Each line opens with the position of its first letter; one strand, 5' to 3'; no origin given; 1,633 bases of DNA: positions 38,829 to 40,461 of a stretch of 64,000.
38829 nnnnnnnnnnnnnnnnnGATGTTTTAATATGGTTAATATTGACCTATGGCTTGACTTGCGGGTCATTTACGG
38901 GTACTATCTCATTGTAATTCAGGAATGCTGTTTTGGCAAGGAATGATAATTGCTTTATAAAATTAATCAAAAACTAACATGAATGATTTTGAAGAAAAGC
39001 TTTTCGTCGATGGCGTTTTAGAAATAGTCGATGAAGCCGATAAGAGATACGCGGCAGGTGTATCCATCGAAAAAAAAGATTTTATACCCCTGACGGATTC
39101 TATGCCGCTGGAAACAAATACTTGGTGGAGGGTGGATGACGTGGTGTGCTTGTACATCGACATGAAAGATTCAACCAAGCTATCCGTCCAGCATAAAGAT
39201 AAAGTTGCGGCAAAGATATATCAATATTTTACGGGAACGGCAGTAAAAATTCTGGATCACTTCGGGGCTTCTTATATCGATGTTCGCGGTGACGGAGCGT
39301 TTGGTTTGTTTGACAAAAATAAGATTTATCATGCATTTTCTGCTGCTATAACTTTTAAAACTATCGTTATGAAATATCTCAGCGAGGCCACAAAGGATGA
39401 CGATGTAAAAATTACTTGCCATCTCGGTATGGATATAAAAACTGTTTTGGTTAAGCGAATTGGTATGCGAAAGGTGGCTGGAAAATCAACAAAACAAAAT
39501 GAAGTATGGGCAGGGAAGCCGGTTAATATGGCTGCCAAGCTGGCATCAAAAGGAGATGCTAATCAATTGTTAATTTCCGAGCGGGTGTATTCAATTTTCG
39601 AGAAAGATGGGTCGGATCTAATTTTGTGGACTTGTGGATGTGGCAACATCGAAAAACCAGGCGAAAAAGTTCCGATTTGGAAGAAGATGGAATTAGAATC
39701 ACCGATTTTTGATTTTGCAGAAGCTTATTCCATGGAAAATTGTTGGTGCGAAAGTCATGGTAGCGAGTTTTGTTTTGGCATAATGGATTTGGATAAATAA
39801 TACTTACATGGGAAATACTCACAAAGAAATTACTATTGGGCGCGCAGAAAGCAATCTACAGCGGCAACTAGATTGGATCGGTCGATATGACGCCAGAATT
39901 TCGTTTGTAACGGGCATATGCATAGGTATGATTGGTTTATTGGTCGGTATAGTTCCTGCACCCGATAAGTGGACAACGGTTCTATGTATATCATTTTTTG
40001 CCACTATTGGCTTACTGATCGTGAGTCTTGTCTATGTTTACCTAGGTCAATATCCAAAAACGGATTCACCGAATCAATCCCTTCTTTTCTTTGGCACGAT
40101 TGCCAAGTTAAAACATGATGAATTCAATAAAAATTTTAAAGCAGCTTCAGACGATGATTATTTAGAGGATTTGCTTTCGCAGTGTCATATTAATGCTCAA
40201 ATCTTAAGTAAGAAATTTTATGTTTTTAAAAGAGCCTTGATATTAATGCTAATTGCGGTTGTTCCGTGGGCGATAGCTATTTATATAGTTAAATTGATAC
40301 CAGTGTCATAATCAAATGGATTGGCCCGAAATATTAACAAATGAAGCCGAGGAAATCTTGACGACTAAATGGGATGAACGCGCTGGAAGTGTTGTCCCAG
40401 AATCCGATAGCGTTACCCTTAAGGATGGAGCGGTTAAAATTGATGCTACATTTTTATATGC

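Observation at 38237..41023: Cyclase / 3-TM protein / cyclase operon: a Pycsar-like cassette with two divergent class III cyclase paralogues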

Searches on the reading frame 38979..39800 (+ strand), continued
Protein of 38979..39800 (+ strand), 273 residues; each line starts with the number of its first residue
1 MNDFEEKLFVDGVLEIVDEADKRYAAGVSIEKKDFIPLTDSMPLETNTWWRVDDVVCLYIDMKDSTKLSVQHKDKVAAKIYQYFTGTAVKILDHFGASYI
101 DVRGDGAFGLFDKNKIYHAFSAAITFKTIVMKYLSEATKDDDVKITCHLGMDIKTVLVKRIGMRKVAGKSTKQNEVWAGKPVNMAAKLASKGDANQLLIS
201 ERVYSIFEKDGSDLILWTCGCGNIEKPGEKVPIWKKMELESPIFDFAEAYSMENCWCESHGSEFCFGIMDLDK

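Call 63: search_protein_families(library=padloc, proteins=[L161:5336-6061:+, L163:4813-5529:+, L161:4837-5331:+, L163:5536-6036:+, L011:5731-6498:+, L064:6293-7006:+], max_evalue=0.00001)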
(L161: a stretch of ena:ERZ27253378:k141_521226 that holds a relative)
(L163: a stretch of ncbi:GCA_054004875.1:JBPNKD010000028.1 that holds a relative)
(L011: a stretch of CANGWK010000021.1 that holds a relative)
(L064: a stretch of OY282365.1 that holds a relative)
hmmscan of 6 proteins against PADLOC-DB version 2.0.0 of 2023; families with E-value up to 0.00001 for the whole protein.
L161:5336-6061:+ (241 aa): 12 families
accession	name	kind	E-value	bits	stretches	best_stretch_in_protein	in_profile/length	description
PDLC02367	PycC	-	3.3e-82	273.3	1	2-240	3-226/226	-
PDLC00766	PycC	-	1.6e-68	228.6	1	2-240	3-231/232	Pycsar cyclase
PDLC02369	PycC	-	5.2e-28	96.2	1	14-227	16-218/248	-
PDLC02368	PycC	-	3.4e-24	83.8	1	15-225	18-215/234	-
PDLC00763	PycC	-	1.7e-22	78.1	1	4-227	12-235/268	Pycsar cyclase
PDLC02370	PycC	-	1.5e-12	45.5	1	44-209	83-244/340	-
PDLC00765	PycC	-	9.9e-10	36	1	10-207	226-416/477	Pycsar cyclase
PDLC02366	PycC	-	2.9e-08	31.1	1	128-217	131-213/486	-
PDLC00767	PycC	-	4.8e-08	30.7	1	46-204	96-250/337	Pycsar cyclase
PDLC00762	PycC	-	4.9e-08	30.3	1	128-214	135-216/508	Pycsar cyclase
PDLC00764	PycC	-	2.2e-06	24.8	1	44-154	96-204/449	Pycsar cyclase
PDLC00761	PycC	-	4.3e-06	23.9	1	27-209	91-268/438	Pycsar cyclase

L163:4813-5529:+ (238 aa): 8 families
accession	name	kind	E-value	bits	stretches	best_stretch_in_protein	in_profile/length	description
PDLC02367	PycC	-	4.2e-56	187.9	1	1-237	1-225/226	-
PDLC00766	PycC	-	1.3e-38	130.7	1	1-237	1-230/232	Pycsar cyclase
PDLC02368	PycC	-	1.6e-25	88.1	1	6-231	8-231/234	-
PDLC02369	PycC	-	4.3e-23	80.1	1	8-216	10-210/248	-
PDLC00763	PycC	-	5.5e-20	69.9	1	10-208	18-217/268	Pycsar cyclase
PDLC02370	PycC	-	1.1e-10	39.4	1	42-146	79-189/340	-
PDLC00764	PycC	-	2.7e-08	31.2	1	41-141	91-197/449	Pycsar cyclase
PDLC00767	PycC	-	4.3e-07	27.6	1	48-145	96-199/337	Pycsar cyclase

L161:4837-5331:+ (164 aa): 11 families
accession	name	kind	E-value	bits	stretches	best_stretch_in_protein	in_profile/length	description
PDLC02364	PycTM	-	2.5e-38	130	1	4-160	5-150/160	-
PDLC02363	PycTM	-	2.9e-32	109.7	1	6-161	8-152/154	-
PDLC02365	PycTM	-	1.7e-24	85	1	5-162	3-160/165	-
PDLC00711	Effector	-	3.8e-21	74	1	10-154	14-153/164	2TM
PDLC00700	Effector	-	1e-20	72.4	1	5-161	6-166/173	2TM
PDLC00668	Effector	-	5.7e-18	63.5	1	5-162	12-177/184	2TM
PDLC00685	Effector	-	1.1e-17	62.4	1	8-150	22-157/174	2TM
PDLC00678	Effector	-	4.2e-17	60.8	1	11-160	18-176/184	2TM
PDLC00691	Effector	-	5.1e-16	57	1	3-160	3-167/176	2TM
PDLC00692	Effector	-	1.6e-12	45.6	1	7-156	7-149/167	2TM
PDLC02362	PycTM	-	5.2e-09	34.9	1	94-157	18-64/74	-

L163:5536-6036:+ (166 aa): 11 families
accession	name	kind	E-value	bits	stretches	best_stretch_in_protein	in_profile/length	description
PDLC02364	PycTM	-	4.1e-30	103.3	1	6-165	6-149/160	-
PDLC02363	PycTM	-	1.1e-23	81.8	1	5-165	5-151/154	-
PDLC00700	Effector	-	1.9e-17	61.8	1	13-164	12-163/173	2TM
PDLC02365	PycTM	-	3.7e-17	61.2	1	9-165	5-160/165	-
PDLC00711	Effector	-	9.9e-15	53.1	1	6-164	8-159/164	2TM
PDLC00668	Effector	-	1.6e-13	49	1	7-163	12-172/184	2TM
PDLC00692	Effector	-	1.3e-11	42.7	1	6-164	4-151/167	2TM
PDLC00685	Effector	-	4.1e-11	41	1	10-157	22-156/174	2TM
PDLC00678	Effector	-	9.2e-09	33.6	1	13-166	18-172/184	2TM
PDLC00691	Effector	-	1e-06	26.8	1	11-164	9-165/176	2TM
PDLC02362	PycTM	-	3.6e-06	25.7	1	93-166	10-69/74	-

L011:5731-6498:+ (255 aa): 12 families
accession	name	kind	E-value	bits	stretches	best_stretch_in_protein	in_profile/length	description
PDLC02368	PycC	-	9.7e-88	291.7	1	12-248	2-232/234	-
PDLC02367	PycC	-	4.5e-27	93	1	18-228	6-209/226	-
PDLC02369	PycC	-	7.7e-25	85.9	1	15-213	5-192/248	-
PDLC00763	PycC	-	5.1e-20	70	1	14-212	9-209/268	Pycsar cyclase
PDLC00766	PycC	-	2.1e-19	67.9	1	20-231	8-216/232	Pycsar cyclase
PDLC02370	PycC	-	6.3e-12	43.5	1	43-220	70-248/340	-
PDLC00765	PycC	-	3.4e-11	40.9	1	67-228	274-432/477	Pycsar cyclase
PDLC02366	PycC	-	2.4e-08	31.3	1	72-252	70-242/486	-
PDLC00761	PycC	-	5.2e-08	30.2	1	38-222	89-275/438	Pycsar cyclase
PDLC00764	PycC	-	5.3e-07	26.9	1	56-234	96-287/449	Pycsar cyclase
PDLC00762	PycC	-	1.8e-06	25.1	1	119-252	118-247/508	Pycsar cyclase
PDLC00767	PycC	-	5.3e-06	24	1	15-213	51-252/337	Pycsar cyclase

L064:6293-7006:+ (237 aa): 8 families
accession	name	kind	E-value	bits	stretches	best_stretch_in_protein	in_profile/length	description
PDLC00766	PycC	-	3.5e-100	332.2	1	10-237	1-231/232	Pycsar cyclase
PDLC02367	PycC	-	3.1e-92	306.1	1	10-237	1-226/226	-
PDLC02369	PycC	-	1.2e-22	78.7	1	54-225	48-217/248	-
PDLC02368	PycC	-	5.8e-17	60.1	1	18-222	11-213/234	-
PDLC00763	PycC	-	1.8e-14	51.8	1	55-204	56-208/268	Pycsar cyclase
PDLC00765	PycC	-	1.1e-12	45.7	1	44-209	248-418/477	Pycsar cyclase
PDLC02366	PycC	-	1.5e-12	45.2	1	47-222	40-219/486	-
PDLC00762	PycC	-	2.1e-10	38.1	1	48-206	43-209/508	Pycsar cyclase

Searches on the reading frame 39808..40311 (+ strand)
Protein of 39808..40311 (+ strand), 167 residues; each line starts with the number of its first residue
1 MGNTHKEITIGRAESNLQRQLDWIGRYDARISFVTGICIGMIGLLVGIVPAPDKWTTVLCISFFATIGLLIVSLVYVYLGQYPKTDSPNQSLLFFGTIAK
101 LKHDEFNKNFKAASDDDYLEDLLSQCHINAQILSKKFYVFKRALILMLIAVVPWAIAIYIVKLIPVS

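Call 3: search_protein_families(library=pfam, proteins=[window:39808-40311:+], max_evalue=0.1)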
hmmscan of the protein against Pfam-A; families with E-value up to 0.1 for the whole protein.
window:39808-40311:+ (167 aa): 1 family
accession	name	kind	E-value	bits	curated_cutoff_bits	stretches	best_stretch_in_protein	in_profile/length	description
PF18967.5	PycTM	-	4e-13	50.1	27.2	1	57-150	7-107/107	Pycsar effector protein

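Call 4: search_protein_families(library=padloc, proteins=[window:39808-40311:+], max_evalue=0.1)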
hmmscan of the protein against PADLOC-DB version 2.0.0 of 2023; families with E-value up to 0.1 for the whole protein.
window:39808-40311:+ (167 aa): 11 families
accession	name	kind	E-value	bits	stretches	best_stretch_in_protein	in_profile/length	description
PDLC00685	Effector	-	1.3e-40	137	1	10-161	18-169/174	2TM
PDLC02364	PycTM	-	2.4e-36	123.5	1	12-163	8-154/160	-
PDLC00711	Effector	-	5e-36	122.4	1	10-160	8-160/164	2TM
PDLC02363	PycTM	-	5e-32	108.9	1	10-161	6-153/154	-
PDLC00692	Effector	-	6.1e-25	86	1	13-160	7-154/167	2TM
PDLC00700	Effector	-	3.7e-22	77.1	1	31-160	30-166/173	2TM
PDLC02365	PycTM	-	3.2e-18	64.6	1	58-156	55-153/165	-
PDLC00668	Effector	-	4.1e-16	57.4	1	38-161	39-177/184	2TM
PDLC00678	Effector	-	2.7e-15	54.9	1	54-163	59-175/184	2TM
PDLC02362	PycTM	-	4.9e-14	50.9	1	83-160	7-69/74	-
PDLC00691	Effector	-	8.6e-11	40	1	54-162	47-168/176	2TM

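Call 62: search_protein_families(library=ncbifam, proteins=[window:39808-40311:+], max_evalue=0.01)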
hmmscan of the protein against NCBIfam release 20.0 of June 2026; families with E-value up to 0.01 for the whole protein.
window:39808-40311:+ (167 aa): 1 family
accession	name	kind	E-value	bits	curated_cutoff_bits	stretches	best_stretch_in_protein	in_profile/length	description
NF046005.2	near_gluc_PtsG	equivalog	0.0072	16.6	45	0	4-48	37-80/85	MPN207a family PTS transporter accessory protein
